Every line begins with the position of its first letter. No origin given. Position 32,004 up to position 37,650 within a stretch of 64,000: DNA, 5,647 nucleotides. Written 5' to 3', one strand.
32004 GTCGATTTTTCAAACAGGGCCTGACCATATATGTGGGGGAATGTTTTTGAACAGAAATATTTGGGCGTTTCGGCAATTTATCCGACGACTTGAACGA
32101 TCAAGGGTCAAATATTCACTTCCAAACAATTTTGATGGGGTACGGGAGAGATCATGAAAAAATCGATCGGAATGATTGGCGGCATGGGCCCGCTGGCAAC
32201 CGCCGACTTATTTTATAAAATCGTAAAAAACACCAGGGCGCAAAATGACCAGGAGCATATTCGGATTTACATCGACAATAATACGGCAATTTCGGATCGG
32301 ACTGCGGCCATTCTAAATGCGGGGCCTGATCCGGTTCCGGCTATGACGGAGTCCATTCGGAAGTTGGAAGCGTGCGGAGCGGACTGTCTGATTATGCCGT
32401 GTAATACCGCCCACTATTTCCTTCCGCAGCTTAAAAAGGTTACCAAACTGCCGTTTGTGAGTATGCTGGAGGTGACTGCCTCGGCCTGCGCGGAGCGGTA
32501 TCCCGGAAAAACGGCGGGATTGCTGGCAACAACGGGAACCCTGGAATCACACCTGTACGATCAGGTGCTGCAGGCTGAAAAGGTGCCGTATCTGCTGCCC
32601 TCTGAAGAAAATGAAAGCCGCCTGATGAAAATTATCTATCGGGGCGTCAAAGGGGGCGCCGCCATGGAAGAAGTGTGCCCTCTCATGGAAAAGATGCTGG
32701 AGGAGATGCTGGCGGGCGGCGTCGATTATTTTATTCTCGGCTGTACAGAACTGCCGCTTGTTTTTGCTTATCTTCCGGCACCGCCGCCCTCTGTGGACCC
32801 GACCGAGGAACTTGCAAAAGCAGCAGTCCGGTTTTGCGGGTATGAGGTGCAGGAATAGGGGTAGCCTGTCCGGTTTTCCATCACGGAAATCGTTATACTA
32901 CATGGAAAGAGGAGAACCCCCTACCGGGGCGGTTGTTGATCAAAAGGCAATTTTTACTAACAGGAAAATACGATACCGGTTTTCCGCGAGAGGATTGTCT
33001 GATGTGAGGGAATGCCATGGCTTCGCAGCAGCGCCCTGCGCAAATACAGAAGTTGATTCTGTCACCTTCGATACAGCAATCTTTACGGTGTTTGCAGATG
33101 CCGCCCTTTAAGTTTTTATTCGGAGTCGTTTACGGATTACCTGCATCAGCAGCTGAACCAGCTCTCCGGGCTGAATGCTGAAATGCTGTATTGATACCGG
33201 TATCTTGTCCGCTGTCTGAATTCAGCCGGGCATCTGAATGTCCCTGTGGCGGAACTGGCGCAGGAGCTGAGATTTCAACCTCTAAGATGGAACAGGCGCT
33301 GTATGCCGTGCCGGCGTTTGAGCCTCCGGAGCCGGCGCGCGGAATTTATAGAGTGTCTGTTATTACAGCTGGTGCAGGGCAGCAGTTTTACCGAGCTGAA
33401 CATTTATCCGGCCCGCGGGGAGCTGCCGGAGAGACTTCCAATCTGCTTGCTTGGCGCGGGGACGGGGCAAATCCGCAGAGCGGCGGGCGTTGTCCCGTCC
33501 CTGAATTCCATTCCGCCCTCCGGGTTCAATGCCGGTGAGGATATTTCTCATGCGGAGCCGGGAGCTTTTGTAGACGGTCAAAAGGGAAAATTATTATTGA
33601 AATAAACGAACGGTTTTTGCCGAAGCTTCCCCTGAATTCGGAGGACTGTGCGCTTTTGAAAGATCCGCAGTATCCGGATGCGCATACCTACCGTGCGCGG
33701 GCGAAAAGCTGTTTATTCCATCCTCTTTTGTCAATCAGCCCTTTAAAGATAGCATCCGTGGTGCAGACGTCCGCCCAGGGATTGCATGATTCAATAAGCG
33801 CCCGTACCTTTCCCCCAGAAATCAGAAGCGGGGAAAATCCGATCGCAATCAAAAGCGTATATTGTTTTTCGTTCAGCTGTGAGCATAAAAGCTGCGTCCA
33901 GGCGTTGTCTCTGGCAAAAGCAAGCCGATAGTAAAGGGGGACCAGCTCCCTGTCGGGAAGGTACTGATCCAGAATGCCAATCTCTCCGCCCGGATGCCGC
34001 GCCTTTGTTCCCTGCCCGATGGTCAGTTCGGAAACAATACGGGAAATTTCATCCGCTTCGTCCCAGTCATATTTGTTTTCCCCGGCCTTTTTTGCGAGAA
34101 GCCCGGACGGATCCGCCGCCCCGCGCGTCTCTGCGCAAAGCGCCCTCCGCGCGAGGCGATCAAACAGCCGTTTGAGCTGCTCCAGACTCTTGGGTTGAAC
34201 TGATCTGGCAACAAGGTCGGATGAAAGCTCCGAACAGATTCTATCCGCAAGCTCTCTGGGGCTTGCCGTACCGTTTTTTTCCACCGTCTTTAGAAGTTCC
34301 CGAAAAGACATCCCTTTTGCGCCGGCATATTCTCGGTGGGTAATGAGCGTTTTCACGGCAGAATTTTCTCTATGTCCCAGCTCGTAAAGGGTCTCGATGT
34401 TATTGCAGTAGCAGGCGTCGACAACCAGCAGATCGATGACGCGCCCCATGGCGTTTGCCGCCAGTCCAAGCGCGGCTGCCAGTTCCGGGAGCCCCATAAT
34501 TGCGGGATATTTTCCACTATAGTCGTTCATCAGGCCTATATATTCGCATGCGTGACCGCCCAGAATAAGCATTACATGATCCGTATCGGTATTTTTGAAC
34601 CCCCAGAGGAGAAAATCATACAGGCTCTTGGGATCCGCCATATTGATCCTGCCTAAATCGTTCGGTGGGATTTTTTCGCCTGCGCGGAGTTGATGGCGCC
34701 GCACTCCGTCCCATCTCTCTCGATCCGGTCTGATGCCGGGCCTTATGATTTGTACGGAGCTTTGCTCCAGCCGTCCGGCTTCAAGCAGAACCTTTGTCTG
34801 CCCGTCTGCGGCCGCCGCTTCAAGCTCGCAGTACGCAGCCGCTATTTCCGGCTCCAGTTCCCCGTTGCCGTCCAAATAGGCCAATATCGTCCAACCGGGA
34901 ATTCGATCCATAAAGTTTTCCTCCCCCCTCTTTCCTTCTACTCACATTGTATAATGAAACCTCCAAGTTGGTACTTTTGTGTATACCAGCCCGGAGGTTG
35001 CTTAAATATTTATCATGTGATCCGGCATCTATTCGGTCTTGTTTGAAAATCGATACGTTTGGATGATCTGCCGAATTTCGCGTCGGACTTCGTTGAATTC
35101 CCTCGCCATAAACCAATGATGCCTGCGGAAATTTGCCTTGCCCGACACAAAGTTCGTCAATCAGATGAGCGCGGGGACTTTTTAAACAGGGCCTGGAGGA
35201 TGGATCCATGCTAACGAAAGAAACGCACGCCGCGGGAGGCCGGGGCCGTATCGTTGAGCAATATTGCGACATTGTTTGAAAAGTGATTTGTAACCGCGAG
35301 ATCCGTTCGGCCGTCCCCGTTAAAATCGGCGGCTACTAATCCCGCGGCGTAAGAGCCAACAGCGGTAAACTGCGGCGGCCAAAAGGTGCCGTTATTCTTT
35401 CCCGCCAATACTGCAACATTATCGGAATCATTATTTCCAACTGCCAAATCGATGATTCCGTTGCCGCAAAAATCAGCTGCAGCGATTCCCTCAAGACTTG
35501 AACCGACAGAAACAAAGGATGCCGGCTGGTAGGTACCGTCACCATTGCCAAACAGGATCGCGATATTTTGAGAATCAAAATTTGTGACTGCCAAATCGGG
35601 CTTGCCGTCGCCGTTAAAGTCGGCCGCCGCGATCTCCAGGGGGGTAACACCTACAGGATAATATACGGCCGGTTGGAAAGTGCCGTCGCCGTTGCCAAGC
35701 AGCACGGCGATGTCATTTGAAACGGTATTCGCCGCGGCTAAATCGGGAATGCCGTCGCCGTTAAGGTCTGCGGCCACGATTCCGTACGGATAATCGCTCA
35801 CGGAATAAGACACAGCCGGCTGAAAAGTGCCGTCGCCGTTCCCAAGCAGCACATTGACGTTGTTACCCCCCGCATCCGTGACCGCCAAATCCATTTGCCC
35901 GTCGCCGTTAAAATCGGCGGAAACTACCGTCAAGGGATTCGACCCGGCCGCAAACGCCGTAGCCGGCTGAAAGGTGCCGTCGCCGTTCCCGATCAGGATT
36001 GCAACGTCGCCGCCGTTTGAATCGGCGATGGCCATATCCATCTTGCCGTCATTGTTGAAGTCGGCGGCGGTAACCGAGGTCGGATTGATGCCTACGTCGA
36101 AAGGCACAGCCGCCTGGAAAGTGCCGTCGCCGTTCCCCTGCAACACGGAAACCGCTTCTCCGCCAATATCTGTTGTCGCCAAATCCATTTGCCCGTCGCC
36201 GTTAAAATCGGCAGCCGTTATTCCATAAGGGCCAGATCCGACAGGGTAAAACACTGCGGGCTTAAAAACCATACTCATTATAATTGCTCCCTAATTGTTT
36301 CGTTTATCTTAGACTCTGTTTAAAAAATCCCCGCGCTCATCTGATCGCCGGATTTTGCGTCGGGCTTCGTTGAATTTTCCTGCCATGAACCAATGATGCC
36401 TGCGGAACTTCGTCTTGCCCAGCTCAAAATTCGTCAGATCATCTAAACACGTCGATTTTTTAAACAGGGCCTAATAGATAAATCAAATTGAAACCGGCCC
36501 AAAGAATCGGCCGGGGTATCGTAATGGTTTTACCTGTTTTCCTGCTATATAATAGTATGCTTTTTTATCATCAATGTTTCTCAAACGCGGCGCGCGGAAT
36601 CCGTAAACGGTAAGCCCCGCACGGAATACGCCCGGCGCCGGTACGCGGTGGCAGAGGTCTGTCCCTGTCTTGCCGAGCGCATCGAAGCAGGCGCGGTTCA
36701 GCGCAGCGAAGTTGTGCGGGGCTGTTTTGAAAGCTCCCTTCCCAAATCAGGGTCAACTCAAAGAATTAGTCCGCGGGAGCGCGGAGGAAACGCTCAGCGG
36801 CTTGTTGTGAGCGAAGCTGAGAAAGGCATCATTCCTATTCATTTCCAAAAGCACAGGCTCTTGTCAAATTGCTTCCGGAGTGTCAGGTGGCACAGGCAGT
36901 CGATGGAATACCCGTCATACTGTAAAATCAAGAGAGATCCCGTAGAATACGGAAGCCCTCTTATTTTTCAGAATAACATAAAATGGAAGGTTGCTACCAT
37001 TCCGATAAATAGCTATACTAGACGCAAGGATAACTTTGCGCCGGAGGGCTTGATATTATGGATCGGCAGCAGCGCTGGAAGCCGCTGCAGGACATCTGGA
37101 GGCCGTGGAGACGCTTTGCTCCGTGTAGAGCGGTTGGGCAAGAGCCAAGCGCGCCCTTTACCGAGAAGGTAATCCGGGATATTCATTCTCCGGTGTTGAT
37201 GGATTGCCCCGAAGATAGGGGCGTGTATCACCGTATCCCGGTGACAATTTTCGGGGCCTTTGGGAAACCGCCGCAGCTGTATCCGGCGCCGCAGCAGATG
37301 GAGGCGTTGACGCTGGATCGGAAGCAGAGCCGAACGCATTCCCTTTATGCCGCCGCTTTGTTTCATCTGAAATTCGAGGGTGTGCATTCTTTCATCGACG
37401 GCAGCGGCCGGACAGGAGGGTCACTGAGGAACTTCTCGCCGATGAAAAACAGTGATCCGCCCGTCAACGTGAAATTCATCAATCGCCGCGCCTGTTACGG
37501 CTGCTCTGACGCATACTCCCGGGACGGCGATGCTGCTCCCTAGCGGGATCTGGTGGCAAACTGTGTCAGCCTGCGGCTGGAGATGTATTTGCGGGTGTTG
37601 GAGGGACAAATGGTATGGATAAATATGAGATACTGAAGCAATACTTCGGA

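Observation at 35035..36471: FG-GAP propeller gene is a cassette bracketed by two composite repeats whose cores are flipped relative to their arms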

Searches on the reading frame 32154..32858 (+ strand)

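Call 11: search_protein_families(library=pfam, proteins=[window:32154-32858:+], max_evalue=0.01)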
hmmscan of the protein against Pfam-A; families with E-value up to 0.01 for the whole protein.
window:32154-32858:+ (234 aa): 1 family
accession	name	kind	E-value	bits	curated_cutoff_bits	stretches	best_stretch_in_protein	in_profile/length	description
PF01177.27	Asp_Glu_race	-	4.4e-41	141.4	31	1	8-224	1-211/211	Asp/Glu/Hydantoin racemase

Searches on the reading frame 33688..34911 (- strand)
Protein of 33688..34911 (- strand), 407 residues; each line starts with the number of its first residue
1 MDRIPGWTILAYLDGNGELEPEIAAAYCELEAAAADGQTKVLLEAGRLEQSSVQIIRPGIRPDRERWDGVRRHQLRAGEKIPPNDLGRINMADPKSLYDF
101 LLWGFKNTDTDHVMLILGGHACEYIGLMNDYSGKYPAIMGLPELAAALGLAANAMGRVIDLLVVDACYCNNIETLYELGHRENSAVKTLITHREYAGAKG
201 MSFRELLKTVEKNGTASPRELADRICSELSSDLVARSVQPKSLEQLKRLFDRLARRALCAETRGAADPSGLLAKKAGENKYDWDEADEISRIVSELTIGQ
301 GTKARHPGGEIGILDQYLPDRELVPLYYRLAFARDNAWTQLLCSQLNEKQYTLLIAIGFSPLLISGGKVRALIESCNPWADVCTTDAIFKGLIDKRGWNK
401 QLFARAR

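Call 11: search_protein_families(library=pfam, proteins=[window:33688-34911:-], max_evalue=0.01)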
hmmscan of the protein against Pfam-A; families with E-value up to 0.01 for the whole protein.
window:33688-34911:- (407 aa): 1 family
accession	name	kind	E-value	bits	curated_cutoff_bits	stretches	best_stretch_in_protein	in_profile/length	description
PF03415.19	Peptidase_C11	-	7.4e-11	42.6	25.8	1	84-239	60-212/359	Clostripain family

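Call 26: find_encoding_contigs(protein=window:33688-34911:-, flank=10000, max_places=10)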
Protein window:33688-34911:- (407 aa): 2 contigs read that carry it; 2 places shown.
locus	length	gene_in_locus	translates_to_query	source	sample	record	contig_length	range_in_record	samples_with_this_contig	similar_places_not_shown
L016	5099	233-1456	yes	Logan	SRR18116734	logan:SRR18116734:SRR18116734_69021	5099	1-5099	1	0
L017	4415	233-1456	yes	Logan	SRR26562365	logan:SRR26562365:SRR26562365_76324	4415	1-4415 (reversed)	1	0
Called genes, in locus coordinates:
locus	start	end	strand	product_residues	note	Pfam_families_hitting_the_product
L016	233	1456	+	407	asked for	PF03415:Peptidase_C11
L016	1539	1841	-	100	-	-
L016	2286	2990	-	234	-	PF01177:Asp_Glu_race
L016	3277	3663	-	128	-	-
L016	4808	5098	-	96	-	?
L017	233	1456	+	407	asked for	PF03415:Peptidase_C11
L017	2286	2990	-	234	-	PF01177:Asp_Glu_race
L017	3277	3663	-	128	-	-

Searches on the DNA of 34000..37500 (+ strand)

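Call 6: search_rna_families(source=window, start=34000, end=37500, threshold=evalue, max_evalue=1)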
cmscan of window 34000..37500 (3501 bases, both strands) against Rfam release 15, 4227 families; matches with E-value up to 1: 0.
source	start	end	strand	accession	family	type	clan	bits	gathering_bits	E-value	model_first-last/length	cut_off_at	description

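Call 40: search_dna_similar(query=window:36300-36485:+, collection=plasmids, mode=distant, max_evalue=0.01)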
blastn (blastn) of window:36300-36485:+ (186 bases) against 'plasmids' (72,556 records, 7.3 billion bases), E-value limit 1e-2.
No match.

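Call 41: search_dna_similar(query=window:36300-36485:+, collection=phages, mode=distant, max_evalue=0.01)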
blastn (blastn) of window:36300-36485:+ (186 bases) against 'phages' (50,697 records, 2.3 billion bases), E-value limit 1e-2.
No match.

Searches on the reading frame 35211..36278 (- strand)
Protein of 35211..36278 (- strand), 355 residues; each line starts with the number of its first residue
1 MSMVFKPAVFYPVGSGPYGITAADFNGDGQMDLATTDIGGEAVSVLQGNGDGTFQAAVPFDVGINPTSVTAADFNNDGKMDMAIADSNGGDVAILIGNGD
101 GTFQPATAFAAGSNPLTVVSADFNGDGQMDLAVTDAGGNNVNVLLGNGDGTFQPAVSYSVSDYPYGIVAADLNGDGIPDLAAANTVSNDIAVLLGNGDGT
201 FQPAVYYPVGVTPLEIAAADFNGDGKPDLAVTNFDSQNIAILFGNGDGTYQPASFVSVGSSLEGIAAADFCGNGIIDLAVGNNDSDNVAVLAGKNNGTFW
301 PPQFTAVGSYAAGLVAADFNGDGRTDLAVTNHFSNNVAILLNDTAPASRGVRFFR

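Call 11: search_protein_families(library=pfam, proteins=[window:35211-36278:-], max_evalue=0.01)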
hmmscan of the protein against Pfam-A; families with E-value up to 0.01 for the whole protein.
window:35211-36278:- (355 aa): 6 families
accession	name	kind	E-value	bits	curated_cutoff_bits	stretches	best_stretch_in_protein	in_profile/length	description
PF13517.12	FG-GAP_3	-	9.2e-73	241.2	26.9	7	73-133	1-61/61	FG-GAP-like repeat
PF01839.29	FG-GAP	-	6.6e-28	96.5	22.1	6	313-334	4-25/37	FG-GAP repeat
PF00404.24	Dockerin_1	-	2.4e-07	31.3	22.9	0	65-82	29-46/57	Dockerin type I domain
PF00395.25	SLH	-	1.2e-06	28.8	20.8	0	94-106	23-35/44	S-layer homology domain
PF09136.16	Glucodextran_B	-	0.00049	20.4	27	0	32-75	29-69/83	Glucodextranase, domain B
PF00036.39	EF-hand_1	-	0.0033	17.3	25.4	0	22-33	8-19/29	EF hand domain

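Call 12: find_encoding_contigs(protein=window:35211-36278:-, flank=10000, max_places=10)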
Protein window:35211-36278:- (355 aa): no gene with exactly this product is on record in the collection.

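Call 29: find_homologous_proteins(query=window:35211-36278:-, max_evalue=1e-20)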
Query window:35211-36278:- (355 aa): 7734 proteins with E <= 1e-20 among 8000 candidates; the best 120 are listed.
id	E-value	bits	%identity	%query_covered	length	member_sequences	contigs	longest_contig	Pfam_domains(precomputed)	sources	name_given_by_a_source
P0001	3.1e-168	578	51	93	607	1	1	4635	PF01839.30,PF13517.13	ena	-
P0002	8.6e-166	569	47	92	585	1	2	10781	PF01839.30,PF13517.13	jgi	jgi:hypothetical protein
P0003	8.1e-157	540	44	95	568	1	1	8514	PF01839.30,PF13517.13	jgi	jgi:hypothetical protein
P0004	1.3e-153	529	47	95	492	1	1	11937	PF01839.30,PF13517.13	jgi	jgi:hypothetical protein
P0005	3.2e-152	525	48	92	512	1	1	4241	PF01839.30,PF13517.13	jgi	jgi:hypothetical protein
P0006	6.5e-142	491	44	96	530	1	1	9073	PF01839.30,PF12256.15,PF00404.25,PF13517.13,PF16640.12,PF00395.26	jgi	jgi:Bacterial Ig-like domain (group 3)/FG-GAP-like repeat/FG-GAP repeat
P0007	8.5e-142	491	45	93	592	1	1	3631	PF01839.30,PF16743.11,PF13517.13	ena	-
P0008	8.8e-142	491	47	95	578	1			PF01839.30,PF13517.13,PF13287.13,PF13290.14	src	-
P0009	9.2e-141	487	43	96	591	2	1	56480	PF01839.30,PF12256.15,PF16743.11,PF13517.13,PF00395.26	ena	-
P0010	4.8e-140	485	46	96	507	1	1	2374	PF01839.30,PF12256.15,PF13517.13,PF16640.12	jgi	-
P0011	7.3e-138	478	46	96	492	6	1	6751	PF01839.30,PF13517.13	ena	-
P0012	5.5e-137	475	44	97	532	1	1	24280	PF22073.3,PF01839.30,PF15780.12,PF13517.13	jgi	jgi:hypothetical protein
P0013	1.0e-135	471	42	95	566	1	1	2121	PF01839.30,PF12256.15,PF16743.11,PF14779.13,PF13517.13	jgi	jgi:hypothetical protein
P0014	2.9e-135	469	44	95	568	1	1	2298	PF01839.30,PF12256.15,PF16743.11,PF13517.13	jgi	jgi:hypothetical protein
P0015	4.9e-135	468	50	95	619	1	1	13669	PF01839.30,PF13517.13,PF00395.26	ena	-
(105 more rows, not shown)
